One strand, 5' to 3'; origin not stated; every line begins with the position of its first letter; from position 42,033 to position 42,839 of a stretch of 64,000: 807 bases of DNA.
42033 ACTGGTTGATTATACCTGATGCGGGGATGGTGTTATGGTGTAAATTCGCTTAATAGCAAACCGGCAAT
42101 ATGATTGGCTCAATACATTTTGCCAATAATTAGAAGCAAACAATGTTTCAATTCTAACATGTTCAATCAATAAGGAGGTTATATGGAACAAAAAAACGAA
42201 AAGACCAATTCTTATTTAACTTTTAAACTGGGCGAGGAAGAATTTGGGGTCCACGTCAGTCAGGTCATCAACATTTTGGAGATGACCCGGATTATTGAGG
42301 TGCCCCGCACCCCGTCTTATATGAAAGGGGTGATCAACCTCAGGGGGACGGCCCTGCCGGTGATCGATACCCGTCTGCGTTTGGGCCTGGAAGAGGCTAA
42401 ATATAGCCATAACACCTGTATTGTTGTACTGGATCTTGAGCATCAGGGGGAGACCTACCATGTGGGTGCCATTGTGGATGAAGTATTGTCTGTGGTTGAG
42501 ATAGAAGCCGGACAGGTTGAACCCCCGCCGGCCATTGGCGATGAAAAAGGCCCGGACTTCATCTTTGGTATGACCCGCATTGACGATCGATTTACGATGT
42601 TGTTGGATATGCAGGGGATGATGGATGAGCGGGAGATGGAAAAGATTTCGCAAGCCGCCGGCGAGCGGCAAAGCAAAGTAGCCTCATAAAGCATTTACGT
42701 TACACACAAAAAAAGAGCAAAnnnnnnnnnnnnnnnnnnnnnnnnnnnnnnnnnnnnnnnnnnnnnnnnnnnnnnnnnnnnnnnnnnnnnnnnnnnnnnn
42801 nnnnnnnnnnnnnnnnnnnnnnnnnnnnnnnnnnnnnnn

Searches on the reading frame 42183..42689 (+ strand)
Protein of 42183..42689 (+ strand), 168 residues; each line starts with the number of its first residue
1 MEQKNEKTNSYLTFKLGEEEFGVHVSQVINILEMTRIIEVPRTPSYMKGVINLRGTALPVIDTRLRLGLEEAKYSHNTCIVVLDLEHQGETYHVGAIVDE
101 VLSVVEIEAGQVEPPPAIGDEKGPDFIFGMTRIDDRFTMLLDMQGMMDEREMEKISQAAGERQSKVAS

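Call 58: search_protein_families(library=pfam, proteins=[window:42183-42689:+], max_evalue=0.00001)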
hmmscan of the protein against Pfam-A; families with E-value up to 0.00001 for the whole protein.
window:42183-42689:+ (168 aa): 1 family
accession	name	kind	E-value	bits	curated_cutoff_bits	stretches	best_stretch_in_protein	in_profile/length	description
PF01584.24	CheW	-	1.1e-35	122.7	23.5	1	11-150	2-137/138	CheW-like domain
